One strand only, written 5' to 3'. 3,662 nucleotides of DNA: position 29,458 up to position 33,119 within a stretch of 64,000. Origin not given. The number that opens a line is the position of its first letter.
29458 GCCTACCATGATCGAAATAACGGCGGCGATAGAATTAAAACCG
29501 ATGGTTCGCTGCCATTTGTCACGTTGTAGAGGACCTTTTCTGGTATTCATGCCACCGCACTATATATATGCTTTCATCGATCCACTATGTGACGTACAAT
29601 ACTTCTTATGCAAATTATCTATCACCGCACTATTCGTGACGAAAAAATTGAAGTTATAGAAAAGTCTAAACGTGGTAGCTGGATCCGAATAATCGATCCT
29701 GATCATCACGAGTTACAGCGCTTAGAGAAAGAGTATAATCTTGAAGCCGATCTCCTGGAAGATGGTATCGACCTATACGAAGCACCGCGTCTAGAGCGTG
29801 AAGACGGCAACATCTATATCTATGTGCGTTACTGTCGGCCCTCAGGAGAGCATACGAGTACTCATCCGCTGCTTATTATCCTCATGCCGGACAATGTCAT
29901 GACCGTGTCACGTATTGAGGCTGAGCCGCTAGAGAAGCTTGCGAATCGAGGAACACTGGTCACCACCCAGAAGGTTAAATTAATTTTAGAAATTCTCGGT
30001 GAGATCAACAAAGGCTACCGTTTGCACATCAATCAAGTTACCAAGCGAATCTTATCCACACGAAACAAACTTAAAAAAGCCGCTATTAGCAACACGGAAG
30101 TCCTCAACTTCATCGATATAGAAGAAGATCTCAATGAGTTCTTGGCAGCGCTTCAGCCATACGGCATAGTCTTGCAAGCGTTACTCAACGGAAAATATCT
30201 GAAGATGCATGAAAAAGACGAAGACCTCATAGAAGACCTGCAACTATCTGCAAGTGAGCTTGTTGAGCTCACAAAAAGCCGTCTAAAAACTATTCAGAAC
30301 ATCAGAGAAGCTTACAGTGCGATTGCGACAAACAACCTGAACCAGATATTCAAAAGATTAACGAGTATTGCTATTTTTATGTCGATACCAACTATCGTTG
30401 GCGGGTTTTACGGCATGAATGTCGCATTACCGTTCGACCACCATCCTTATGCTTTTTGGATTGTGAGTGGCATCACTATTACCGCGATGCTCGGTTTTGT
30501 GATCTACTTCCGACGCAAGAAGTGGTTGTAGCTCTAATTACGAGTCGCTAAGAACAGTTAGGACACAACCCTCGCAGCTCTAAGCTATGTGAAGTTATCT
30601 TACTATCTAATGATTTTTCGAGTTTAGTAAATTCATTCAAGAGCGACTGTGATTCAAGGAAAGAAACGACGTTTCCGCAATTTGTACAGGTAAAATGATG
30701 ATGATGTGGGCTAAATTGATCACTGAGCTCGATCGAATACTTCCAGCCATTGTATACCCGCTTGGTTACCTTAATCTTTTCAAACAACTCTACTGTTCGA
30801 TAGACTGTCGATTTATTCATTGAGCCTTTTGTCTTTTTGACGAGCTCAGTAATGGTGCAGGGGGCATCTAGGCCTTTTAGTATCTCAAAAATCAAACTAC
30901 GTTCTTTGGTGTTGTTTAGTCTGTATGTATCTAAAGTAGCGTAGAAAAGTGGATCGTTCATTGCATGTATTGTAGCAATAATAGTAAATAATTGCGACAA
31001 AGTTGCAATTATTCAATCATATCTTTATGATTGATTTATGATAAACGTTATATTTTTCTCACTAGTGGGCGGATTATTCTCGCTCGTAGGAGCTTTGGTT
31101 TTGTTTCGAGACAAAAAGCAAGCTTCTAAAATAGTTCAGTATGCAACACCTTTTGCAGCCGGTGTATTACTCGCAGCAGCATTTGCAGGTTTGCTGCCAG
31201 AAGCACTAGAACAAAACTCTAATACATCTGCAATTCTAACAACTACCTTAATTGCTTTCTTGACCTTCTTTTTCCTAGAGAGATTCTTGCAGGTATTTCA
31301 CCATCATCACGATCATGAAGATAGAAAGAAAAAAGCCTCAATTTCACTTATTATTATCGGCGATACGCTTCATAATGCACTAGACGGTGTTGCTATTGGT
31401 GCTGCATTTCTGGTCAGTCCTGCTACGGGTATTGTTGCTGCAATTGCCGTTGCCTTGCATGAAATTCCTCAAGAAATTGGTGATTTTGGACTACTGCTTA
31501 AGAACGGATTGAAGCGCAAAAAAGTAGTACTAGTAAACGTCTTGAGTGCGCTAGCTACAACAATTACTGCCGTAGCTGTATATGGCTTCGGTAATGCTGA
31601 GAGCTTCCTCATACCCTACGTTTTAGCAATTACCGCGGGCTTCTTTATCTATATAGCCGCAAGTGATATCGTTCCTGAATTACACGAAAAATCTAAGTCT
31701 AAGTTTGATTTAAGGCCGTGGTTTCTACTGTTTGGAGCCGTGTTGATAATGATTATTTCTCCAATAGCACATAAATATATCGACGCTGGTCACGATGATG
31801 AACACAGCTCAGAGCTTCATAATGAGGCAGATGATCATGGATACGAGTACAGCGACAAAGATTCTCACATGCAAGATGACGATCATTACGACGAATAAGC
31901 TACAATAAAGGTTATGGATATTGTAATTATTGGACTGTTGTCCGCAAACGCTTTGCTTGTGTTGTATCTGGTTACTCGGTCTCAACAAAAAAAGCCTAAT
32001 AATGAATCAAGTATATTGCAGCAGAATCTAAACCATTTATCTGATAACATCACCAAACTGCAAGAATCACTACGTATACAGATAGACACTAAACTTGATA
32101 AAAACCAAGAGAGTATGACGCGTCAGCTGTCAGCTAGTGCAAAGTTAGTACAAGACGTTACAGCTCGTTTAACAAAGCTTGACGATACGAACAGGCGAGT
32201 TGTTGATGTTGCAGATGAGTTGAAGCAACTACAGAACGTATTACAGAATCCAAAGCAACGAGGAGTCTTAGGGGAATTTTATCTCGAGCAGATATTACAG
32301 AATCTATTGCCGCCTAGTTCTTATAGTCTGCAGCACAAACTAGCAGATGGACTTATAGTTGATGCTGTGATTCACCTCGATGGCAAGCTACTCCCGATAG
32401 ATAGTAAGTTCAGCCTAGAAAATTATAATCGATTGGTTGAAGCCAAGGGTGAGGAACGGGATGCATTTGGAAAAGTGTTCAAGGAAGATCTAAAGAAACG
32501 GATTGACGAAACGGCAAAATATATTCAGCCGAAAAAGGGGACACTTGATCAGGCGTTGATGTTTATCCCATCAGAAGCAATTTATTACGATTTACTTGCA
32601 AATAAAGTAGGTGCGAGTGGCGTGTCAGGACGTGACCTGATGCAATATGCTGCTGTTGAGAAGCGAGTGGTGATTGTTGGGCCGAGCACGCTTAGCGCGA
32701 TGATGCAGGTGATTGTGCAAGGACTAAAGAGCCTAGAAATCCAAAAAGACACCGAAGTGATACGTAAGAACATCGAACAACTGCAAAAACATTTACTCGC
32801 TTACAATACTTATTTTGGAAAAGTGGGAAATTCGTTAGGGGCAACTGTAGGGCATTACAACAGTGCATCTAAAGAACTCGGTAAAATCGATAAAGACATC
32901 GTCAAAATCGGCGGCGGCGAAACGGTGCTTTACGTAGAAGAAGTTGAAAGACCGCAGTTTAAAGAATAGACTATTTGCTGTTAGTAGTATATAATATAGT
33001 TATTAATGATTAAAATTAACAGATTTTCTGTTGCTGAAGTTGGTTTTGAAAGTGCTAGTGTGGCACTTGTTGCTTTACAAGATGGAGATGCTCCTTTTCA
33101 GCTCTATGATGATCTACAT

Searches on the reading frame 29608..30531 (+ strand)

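Call 28: search_protein_families(library=pfam, proteins=[window:29608-30531:+], max_evalue=0.0001)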
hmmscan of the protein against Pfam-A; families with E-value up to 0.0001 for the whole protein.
window:29608-30531:+ (307 aa): 1 family
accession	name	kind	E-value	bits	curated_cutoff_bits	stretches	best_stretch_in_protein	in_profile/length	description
PF01544.23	CorA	-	1.1e-47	163.2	27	1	22-303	3-292/292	CorA-like Mg2+ transporter protein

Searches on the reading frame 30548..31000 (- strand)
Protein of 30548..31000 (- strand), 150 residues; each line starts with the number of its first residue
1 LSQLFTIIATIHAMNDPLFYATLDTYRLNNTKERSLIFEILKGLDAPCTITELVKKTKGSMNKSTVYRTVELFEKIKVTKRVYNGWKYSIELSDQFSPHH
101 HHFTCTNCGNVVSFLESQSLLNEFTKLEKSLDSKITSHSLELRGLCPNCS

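Call 28: search_protein_families(library=pfam, proteins=[window:30548-31000:-], max_evalue=0.0001)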
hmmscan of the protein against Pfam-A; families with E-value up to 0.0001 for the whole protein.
window:30548-31000:- (150 aa): 1 family
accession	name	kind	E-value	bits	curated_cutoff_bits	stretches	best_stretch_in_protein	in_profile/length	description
PF01475.25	FUR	-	2.9e-15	56.9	23.1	1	29-142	5-120/121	Ferric uptake regulator family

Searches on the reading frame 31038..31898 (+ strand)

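Call 44: search_protein_families(library=pfam, proteins=[window:31038-31898:+], max_evalue=0.0001)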
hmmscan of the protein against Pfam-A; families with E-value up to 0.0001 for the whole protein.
window:31038-31898:+ (286 aa): 1 family
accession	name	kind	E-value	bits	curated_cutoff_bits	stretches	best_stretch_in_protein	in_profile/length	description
PF02535.28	Zip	-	7.8e-41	140.8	35.1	2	102-240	178-322/323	ZIP Zinc transporter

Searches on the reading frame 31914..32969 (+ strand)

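Call 44: search_protein_families(library=pfam, proteins=[window:31914-32969:+], max_evalue=0.0001)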
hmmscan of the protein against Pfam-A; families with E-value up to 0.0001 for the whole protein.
window:31914-32969:+ (351 aa): 1 family
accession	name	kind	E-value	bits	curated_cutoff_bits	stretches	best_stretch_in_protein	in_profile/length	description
PF02646.22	RmuC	-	5.2e-51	173.9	26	1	52-322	5-270/291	RmuC family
